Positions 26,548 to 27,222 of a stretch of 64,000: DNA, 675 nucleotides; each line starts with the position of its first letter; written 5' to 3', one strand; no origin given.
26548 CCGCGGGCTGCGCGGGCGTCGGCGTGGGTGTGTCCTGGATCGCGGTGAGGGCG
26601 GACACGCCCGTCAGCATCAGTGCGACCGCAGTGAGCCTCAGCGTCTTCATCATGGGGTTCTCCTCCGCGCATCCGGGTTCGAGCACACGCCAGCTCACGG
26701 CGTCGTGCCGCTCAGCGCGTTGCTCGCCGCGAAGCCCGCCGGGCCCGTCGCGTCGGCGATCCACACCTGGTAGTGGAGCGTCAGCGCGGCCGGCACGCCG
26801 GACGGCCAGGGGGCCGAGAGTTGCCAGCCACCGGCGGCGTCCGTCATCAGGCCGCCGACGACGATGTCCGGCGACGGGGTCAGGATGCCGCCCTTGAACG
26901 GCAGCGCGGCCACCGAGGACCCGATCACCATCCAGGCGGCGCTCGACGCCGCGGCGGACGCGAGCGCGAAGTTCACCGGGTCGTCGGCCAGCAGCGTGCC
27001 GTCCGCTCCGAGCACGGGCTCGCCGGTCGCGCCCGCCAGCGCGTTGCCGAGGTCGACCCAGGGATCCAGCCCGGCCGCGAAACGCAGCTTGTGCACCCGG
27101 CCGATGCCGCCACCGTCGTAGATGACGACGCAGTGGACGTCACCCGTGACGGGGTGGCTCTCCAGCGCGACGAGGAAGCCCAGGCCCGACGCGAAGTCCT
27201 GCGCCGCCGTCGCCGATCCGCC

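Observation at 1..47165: An unnamed ~70-90-aa C-terminal module tags seven otherwise unrelated envelope/secreted proteins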

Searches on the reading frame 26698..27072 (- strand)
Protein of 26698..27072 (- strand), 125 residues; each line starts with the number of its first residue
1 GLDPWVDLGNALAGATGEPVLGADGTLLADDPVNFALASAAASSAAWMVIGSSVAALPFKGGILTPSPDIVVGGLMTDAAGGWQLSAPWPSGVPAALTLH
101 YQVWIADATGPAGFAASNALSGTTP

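Call 9: find_homologous_proteins(query=A1, max_evalue=0.001)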
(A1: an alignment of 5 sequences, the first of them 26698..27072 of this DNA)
Query A1 (5 sequences) (125 aa, profile of the alignment): 73 proteins with E <= 0.001 among 8000 candidates.
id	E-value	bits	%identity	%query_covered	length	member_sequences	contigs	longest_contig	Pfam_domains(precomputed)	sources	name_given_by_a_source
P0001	2.3e-32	129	50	97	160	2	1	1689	-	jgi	-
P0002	1.0e-31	127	43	97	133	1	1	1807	-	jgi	-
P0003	2.0e-31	126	50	98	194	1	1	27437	-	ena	-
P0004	2.7e-31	126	46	98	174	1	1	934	-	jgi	jgi:hypothetical protein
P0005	5.2e-31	125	47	98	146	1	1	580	-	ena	-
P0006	1.6e-30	123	46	100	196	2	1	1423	PF13517.13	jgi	jgi:hypothetical protein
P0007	3.5e-29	119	38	97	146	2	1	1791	-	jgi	jgi:hypothetical protein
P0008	3.6e-29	119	43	97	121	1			-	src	-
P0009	5.6e-29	118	49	94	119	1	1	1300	-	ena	-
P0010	6.4e-29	118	45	99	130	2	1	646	-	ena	-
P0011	1.1e-28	118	46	95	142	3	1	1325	-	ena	-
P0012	2.4e-28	116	47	95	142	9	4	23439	-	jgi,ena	jgi:hypothetical protein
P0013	4.5e-28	116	42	99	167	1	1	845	-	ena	-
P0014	5.3e-28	115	43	97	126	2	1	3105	-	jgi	-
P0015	5.8e-28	115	50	62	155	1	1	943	-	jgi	jgi:hypothetical protein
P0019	2.0e-27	113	45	95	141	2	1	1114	-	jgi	-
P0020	2.2e-27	113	43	95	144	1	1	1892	-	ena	-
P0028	2.5e-25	107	45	95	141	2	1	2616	-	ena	-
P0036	8.5e-24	102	42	95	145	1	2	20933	-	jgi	jgi:hypothetical protein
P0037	1.0e-23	101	38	94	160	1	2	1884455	-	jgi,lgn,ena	jgi:hypothetical protein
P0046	2.6e-22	97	42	94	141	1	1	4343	-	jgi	jgi:hypothetical protein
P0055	5.2e-20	90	41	97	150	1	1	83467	-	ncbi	-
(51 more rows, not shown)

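Call 20: find_encoding_contigs(protein=P0055, flank=10000, max_places=3)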
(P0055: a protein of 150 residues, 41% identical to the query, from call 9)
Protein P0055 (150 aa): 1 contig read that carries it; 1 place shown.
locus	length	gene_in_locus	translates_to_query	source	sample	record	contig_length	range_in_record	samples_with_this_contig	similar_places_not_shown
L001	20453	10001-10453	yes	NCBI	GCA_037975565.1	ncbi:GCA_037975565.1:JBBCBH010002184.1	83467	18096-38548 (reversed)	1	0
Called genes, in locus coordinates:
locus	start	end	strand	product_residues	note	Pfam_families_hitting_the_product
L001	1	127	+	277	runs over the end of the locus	PF00557:Peptidase_M24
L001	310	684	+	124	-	-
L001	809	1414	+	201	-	PF00266:Aminotran_5 (weak)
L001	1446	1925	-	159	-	-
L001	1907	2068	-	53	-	-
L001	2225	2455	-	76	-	-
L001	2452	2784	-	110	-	PF01839:FG-GAP (faint)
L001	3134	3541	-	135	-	PF13517:FG-GAP_3 (weak), PF01839:FG-GAP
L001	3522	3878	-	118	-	-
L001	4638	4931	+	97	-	-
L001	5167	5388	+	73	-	-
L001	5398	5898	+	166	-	-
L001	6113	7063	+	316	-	-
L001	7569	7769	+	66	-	PF06439:3keto-disac_hyd (weak)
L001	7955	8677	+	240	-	PF03301:Trp_dioxygenase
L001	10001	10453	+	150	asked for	-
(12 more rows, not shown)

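Call 21: find_encoding_contigs(protein=P0037, flank=10000, max_places=3)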
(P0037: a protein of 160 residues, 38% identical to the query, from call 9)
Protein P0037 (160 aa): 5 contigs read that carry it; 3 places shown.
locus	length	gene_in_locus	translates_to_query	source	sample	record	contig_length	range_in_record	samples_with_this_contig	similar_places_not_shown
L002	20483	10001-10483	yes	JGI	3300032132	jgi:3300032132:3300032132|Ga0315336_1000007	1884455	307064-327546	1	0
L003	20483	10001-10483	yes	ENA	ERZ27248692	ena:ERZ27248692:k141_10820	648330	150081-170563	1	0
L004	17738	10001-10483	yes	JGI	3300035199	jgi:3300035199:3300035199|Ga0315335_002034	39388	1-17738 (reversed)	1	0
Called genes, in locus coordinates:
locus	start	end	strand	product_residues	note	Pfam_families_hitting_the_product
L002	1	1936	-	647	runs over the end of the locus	PF14907:NTP_transf_5, PF01636:APH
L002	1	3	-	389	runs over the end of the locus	-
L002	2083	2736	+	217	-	-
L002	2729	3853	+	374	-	-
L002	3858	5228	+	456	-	PF03972:MmgE_PrpD_N, PF19305:MmgE_PrpD_C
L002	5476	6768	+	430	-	-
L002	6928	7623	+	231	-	-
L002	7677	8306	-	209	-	-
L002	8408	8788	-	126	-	PF00856:SET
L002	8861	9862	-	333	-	PF07920:DUF1684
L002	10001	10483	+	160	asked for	-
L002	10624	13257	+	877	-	PF00270:DEAD, PF04851:ResIII (weak), PF22527:DEXQc_Suv3, PF00271:Helicase_C (faint), PF12029:DUF3516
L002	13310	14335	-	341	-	-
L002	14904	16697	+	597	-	PF27114:Phage_tail_beta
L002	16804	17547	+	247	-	-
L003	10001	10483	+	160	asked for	-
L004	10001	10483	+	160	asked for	-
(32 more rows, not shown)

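Call 22: predict_structure(alignment_id=A2)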
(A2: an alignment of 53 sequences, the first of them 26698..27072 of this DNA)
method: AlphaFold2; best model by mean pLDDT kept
length: 125 residues; sequences in the alignment: 53
mean_pLDDT: 96.9   pTM: 0.89
mean pLDDT of the five models: 96.9, 96.8, 96.7, 96.1, 94.3
residues with pLDDT >= 90: 122; 70-90: 1; 50-70: 2; < 50: 0
segments of 3 or more residues with pLDDT < 50: none
pLDDT, mean of each block of 10 residues (from residue 1): 88 98 96 98 99 98 98 98 97 96 99 99 97
secondary structure, 60 per line:
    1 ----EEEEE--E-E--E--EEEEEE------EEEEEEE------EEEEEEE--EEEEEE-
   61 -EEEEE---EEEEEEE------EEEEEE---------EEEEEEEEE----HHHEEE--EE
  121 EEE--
elements in order: E5-9 E20-25 E32-38 E45-51 E54-59 E62-66 E70-76 E83-88 E98-106 E114-116 E119-123

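Call 24: search_protein_representatives(alignment_id=A2)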
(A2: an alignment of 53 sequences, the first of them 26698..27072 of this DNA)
Query: 53 sequences, 150 profile positions. Proteins with E-value up to 0.001 (for the whole library): 8896; up to 1e-10: 5152; up to 1e-30: 2055. The best 150 are listed.
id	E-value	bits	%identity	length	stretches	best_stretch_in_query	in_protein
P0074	1.0e-45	171.4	-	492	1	21-150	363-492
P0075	1.4e-45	171.0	-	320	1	24-150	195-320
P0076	2.0e-45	170.5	-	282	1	24-150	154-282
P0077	2.6e-45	170.1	-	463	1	27-150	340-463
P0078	3.6e-45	169.7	-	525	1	23-150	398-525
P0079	5.1e-45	169.2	-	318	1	23-150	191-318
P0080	6.3e-45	168.9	-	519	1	23-150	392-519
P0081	7.9e-45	168.5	-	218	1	24-150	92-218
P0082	1.6e-44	167.5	-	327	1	25-150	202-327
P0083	1.8e-44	167.4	-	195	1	24-150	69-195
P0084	3.0e-44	166.7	-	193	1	24-150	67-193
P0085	3.9e-44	166.3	-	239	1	23-150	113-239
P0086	5.5e-44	165.8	-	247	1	18-150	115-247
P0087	5.8e-44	165.7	-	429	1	25-150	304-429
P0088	6.2e-44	165.7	-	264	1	23-147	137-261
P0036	6.4e-43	162.4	-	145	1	12-149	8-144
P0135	2.1e-42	160.7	-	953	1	23-150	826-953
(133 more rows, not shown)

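Call 25: fold_search(model_id=the predicted structure, library=pdb)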
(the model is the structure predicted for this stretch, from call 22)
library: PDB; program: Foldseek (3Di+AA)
matches with E <= 10: 1453; with E <= 0.001: 0
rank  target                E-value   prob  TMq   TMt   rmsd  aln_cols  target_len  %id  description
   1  5kwy_D                3.2e-03  0.99  0.42  0.41   6.7       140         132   14  Structure of human NPC1 middle lumenal domain bound to NPC2 (released 2016-08-24)
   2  5kwy_C                3.4e-03  0.95  0.37  0.36   7.3       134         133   13  Structure of human NPC1 middle lumenal domain bound to NPC2 (released 2016-08-24)
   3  1a9v_MODEL_1_A        5.0e-03  0.93  0.36  0.35   6.9       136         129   13  TERTIARY STRUCTURE OF THE MAJOR HOUSE DUST MITE ALLERGEN DER P 2, NMR, 10 STRUCTURES (released 1998-10-14)
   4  3t6q_C                7.8e-03  0.92  0.39  0.36   7.7       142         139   11  Crystal structure of mouse RP105/MD-1 complex (released 2011-11-09)
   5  8cka_B                1.1e-02  0.92  0.41  0.17  16.1       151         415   14  Deinococcus radidurans HPI S-layer (released 2023-04-19)
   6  3m7o_A                1.3e-02  0.84  0.38  0.36   9.4       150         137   10  Crystal structure of mouse MD-1 in complex with phosphatidylcholine (released 2010-06-09)
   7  7kzp_P                1.4e-02  0.98  0.38  0.08   7.2       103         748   13  Structure of the human Fanconi anaemia Core complex (released 2021-03-10)
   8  1j48_A                1.5e-02  0.99  0.40  0.45   8.3       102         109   19  Crystal Structure of Apo-C1027 (released 2003-06-03)
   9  3isy                  1.9e-02  0.94  0.37  0.39   8.3       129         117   13  Crystal structure of an intracellular proteinase inhibitor (ipi, bsu11130) from bacillus subtilis at 2.61 A resolution (released 2009-09-15)
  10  3m7o_B                1.9e-02  0.75  0.37  0.36   9.2       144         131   12  Crystal structure of mouse MD-1 in complex with phosphatidylcholine (released 2010-06-09)
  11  4bk8                  2.0e-02  0.99  0.43  0.44   5.8       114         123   12  Superoxide reductase (Neelaredoxin) from Ignicoccus hospitalis (released 2014-04-02)
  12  8f90_B                2.0e-02  0.87  0.39  0.34   8.2       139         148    9  Intramolecular ester bond-containing repeat domain 2 from Suipraoptans intestinalis adhesin (released 2024-06-19)
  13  4brj                  2.1e-02  0.97  0.40  0.41   7.4       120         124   12  Superoxide reductase (Neelaredoxin) from Ignicoccus hospitalis T24K (released 2014-06-11)
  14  8dku_A                2.1e-02  0.93  0.45  0.17  11.5       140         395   11  CryoEM structure of the A. aeolicus WzmWzt transporter bound to the native O antigen (released 2022-09-21)
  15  5ftz                  2.1e-02  0.84  0.33  0.27   7.1       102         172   12  AA10 lytic polysaccharide monooxygenase (LPMO) from Streptomyces lividans (released 2016-04-27)
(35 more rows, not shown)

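Call 32: search_protein_families(library=pfam, alignment_id=A3, max_evalue=0.0001)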
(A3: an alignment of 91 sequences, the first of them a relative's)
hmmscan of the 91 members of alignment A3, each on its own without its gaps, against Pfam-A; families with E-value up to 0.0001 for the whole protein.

A. member 1, P0074 (492 aa): 2 families
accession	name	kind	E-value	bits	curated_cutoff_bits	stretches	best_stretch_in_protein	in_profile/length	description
PF13517.12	FG-GAP_3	-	2.2e-50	169.5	26.9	6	293-354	1-60/61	FG-GAP-like repeat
PF01839.29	FG-GAP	-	2.6e-06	27.6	22.1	0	340-356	5-21/37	FG-GAP repeat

B. families by the number of members that match (of 91 scanned): 39 families (the first 25 are shown)
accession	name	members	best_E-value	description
PF13517.12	FG-GAP_3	17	1.5e-89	FG-GAP-like repeat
PF01839.29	FG-GAP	16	5.8e-42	FG-GAP repeat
PF14312.12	FG-GAP_2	13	8.4e-204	FG-GAP repeat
PF06739.17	SBBP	3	1.5e-30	Beta-propeller repeat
PF01436.27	NHL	3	9e-13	NHL repeat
PF08450.18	SGL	3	1.2e-06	SMP-30/Gluconolactonase/LRE-like region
PF25778.1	DUF7948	2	5.1e-48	Domain of unknown function (DUF7948)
PF13229.12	Beta_helix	2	3.8e-20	Right handed beta helix region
PF07676.18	PD40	2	5.2e-19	WD40-like Beta Propeller Repeat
PF24684.1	Vgb_lyase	2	1.3e-10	Virginiamycin B lyase family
PF12256.14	TcdB_toxin_midN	2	6.2e-07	Insecticide toxin TcdB middle/N-terminal region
PF25021.1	TEN_NHL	2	6.3e-07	Teneurin NHL domain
PF20067.5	SSL_N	2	3.1e-06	Strictosidine synthase-like, N-terminal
PF24251.1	DUF7453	1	8.5e-61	Family of unknown function (DUF7453)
PF07995.17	GSDH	1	3e-43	Glucose / Sorbosone dehydrogenase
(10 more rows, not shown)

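Call 38: search_protein_families(library=pfam, alignment_id=A2, max_evalue=10)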
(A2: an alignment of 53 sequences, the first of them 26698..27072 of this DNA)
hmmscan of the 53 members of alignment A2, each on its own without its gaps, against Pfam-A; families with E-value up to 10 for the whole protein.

A. member 1, window:26698-27072:- (125 aa): 0 families

B. families by the number of members that match (of 53 scanned): 15 families
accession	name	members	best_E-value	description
PF13517.12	FG-GAP_3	3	8.2e-06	FG-GAP-like repeat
PF01839.29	FG-GAP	3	6.1e-05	FG-GAP repeat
PF13540.12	RCC1_2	1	1.3e-17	Regulator of chromosome condensation (RCC1) repeat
PF25390.1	WD40_RLD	1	9e-16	RCC1-like domain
PF14312.12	FG-GAP_2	1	1.1e-08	FG-GAP repeat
PF00415.24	RCC1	1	0.0045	Regulator of chromosome condensation (RCC1) repeat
PF06739.17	SBBP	1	0.0058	Beta-propeller repeat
PF01436.27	NHL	1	0.0097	NHL repeat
PF01532.26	Glyco_hydro_47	1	0.01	Glycosyl hydrolase family 47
PF11162.13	DUF2946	1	0.023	Protein of unknown function (DUF2946)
PF17112.10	Tom6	1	0.093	Mitochondrial import receptor subunit Tom6, fungal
PF23657.1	DUF7151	1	0.17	Domain of unknown function (DUF7151)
PF21716.3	dnstrm_HI1420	1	0.19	Probable addiction module antidote protein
PF12768.13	Rax2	1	0.22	Rax2 C-terminal beta propeller domain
PF19660.4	DUF6163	1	0.37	Family of unknown function (DUF6163)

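Call 39: search_protein_families(library=ncbifam, alignment_id=A2, max_evalue=10)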
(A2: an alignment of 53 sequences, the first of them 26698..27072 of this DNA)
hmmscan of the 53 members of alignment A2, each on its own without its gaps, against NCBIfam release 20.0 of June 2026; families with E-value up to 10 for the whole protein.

A. member 1, window:26698-27072:- (125 aa): 0 families

B. families by the number of members that match (of 53 scanned): 9 families
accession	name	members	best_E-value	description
TIGR04362.1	choice_anch_C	1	9.1e-11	choice-of-anchor C family protein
NF035926.1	scyF_NHL_VPEP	1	3.4e-05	scytonemin biosynthesis PEP-CTERM protein ScyF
TIGR02608.1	delta_60_rpt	1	0.013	delta-60 repeat domain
NF041766.1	choice_anch_U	1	0.027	choice-of-anchor U domain-containing protein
NF047494.1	Lepto_SBBP_lipo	1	0.15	SBBP repeat beta-propeller lipoprotein, LipL53 family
TIGR03409.1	urea_trans_UrtB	1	0.15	urea ABC transporter permease subunit UrtB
NF053793.1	beta_CO2some_N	1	0.21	beta-carboxysome scaffolding protein CcmN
NF041466.1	factorH_bind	1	0.23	factor H-binding protein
NF047644.1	TsoY_fam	1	0.24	TsoY family (seleno)protein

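Call 48: search_solved_structures(query=A2, max_evalue=10)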
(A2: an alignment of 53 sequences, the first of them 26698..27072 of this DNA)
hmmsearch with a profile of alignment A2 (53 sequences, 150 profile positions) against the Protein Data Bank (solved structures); distinct sequences matched with E-value up to 10: 2.
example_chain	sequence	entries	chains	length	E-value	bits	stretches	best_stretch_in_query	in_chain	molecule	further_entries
5ein_A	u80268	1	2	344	1.3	12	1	84-112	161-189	N-acetyl-gamma-glutamyl-phosphate/N-acetyl-gamma-aminoadipyl-phosphate reductase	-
5eio_A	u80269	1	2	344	1.4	11.9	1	84-112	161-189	N-acetyl-gamma-glutamyl-phosphate/N-acetyl-gamma-aminoadipyl-phosphate reductase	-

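Call 53: fold_search(model_id=the predicted structure, library=viral)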
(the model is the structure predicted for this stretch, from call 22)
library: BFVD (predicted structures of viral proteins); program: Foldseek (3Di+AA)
matches with E <= 10: 1157; with E <= 0.001: 0
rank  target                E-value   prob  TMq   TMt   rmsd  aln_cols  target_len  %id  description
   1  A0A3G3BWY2            4.4e-03  0.97  0.37  0.34   7.4       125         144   11  (no name in the UniProt tables at hand)
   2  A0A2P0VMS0            7.3e-03  0.99  0.50  0.09  14.4       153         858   13  Putative galactose-binding domain-containing protein [Tetraselmis virus 1]
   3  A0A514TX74            8.1e-03  0.18  0.17  0.09  16.3       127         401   11  (no name in the UniProt tables at hand)
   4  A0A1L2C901            1.9e-02  1.00  0.54  0.12   3.9       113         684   17  Fibronectin type-III domain-containing protein [Pseudomonas phage ZC03]
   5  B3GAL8                1.9e-02  0.96  0.42  0.09   5.2       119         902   13  AMDV3_2 [uncultured virus]
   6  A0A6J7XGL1            2.2e-02  0.91  0.43  0.08  14.7       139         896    9  Uncharacterized protein [uncultured Caudovirales phage]
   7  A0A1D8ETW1            2.3e-02  0.72  0.31  0.34  12.0       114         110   12  Uncharacterized protein [Propionibacterium phage E1]
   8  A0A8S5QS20            2.9e-02  0.96  0.44  0.25   4.9       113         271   13  Tencon, FN3-like domain, alternative scaffold.71A [Myoviridae sp. ctgXL3]
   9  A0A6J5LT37            3.1e-02  0.97  0.48  0.07   6.9       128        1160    9  Tip attachment protein J [uncultured Caudovirales phage]
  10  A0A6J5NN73            3.1e-02  0.95  0.41  0.07   7.6       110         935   16  Concanavalin A-like lectin/glucanases superfamily [uncultured Caudovirales phage]
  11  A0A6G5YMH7            3.4e-02  0.23  0.23  0.12  14.1       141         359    8  (no name in the UniProt tables at hand)
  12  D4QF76                3.8e-02  0.99  0.47  0.33   3.8       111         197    9  Uncharacterized protein [Aeropyrum pernix bacilliform virus 1 (isolate -/Japan/Tanaka/2005)]
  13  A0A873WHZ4            3.8e-02  0.72  0.32  0.39   7.2       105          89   15  Uncharacterized protein [Streptomyces phage Shady]
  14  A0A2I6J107            4.5e-02  0.41  0.25  0.16  11.6       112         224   12  CPXV052 protein [Vaccinia virus]
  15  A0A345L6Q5            4.8e-02  0.69  0.34  0.13   6.4       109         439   11  Uncharacterized protein [Serratia phage Scapp]
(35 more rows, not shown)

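Call 56: find_encoding_contigs(protein=P0012, flank=8000, max_places=4)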
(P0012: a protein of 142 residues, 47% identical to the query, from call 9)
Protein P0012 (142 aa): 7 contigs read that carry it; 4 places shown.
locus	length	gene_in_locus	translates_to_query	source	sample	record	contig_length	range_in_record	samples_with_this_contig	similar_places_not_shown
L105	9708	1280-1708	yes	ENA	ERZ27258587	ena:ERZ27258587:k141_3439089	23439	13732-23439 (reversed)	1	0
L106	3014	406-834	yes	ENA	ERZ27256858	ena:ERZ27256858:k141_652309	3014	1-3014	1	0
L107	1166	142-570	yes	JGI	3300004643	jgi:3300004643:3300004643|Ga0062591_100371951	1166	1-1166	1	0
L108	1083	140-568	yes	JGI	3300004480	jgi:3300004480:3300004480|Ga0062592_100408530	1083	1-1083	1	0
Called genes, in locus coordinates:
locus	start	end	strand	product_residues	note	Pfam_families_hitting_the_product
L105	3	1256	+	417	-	?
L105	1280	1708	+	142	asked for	-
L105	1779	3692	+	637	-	PF14312:FG-GAP_2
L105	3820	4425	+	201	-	-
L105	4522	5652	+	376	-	-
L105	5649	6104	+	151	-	-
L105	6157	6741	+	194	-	PF00578:AhpC-TSA, PF08534:Redoxin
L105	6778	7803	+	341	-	PF00657:Lipase_GDSL (weak), PF13472:Lipase_GDSL_2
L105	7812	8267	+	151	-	-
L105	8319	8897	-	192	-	PF12385:Peptidase_C70, PF13529:Peptidase_C39_2, PF03412:Peptidase_C39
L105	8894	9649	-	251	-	PF02230:Abhydrolase_2, PF01738:DLH (weak), PF00326:Peptidase_S9 (faint)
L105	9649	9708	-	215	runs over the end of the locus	PF00753:Lactamase_B, PF23023:Anti-Pycsar_Apyc1 (faint), PF12706:Lactamase_B_2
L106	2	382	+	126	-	?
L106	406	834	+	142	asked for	-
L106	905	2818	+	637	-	PF14312:FG-GAP_2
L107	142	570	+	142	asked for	-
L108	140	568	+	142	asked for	-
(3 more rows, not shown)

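Call 57: find_encoding_contigs(protein=P0036, flank=8000, max_places=3)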
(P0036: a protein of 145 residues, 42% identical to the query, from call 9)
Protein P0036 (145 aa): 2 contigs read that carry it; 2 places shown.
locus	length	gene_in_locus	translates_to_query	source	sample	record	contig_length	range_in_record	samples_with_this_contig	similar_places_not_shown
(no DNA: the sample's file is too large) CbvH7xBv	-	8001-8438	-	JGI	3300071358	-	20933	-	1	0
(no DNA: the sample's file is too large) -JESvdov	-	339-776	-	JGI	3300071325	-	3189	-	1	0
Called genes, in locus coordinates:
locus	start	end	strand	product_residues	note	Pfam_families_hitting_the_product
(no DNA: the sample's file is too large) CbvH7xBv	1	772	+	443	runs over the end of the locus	PF01839:FG-GAP (faint), PF13517:FG-GAP_3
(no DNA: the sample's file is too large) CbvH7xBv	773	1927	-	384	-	PF04406:TP6A_N, PF20768:Topo_VI_alpha, PF21180:TOP6A-Spo11_Toprim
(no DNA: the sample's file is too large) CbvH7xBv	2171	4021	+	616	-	PF14312:FG-GAP_2, PF02187:GAS2 (faint), PF14312:FG-GAP_2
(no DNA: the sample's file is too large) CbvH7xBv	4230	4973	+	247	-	PF18306:LDcluster4, PF03641:Lysine_decarbox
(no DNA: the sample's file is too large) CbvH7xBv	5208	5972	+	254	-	-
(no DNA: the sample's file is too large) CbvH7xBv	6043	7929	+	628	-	PF00082:Peptidase_S8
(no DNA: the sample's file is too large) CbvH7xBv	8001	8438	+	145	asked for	-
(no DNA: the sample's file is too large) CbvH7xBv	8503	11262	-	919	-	PF25020:TTR_TEN1-4 (faint), PF10670:DUF4198 (faint), PF13715:CarbopepD_reg_2 (faint), PF13620:CarboxypepD_reg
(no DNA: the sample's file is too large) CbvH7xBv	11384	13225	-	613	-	PF14312:FG-GAP_2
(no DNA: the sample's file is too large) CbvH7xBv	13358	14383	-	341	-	-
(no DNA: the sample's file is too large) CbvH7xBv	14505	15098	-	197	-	-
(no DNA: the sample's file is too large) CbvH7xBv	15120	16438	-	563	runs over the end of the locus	PF02518:HATPase_c, PF13589:HATPase_c_3, PF09239:Topo-VIb_trans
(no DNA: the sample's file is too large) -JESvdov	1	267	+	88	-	?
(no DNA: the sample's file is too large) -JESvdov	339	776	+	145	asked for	-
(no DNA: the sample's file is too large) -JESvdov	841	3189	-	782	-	?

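Call 63: search_protein_families(library=pfam, proteins=[P0135], max_evalue=0.001)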
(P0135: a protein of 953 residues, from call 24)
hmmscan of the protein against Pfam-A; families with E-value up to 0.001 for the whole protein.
P0135 (953 aa): 3 families
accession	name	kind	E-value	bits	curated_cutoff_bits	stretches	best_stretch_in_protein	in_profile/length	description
PF00149.33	Metallophos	-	9e-18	65.8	21.5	1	530-723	2-191/191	Calcineurin-like phosphoesterase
PF16656.11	Pur_ac_phosph_N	-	5.4e-05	24.1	30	1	439-519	5-93/93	Purple acid Phosphatase, N-terminal domain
PF13428.12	TPR_14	-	0.00018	22.3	23.5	0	95-136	3-44/44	Tetratricopeptide repeat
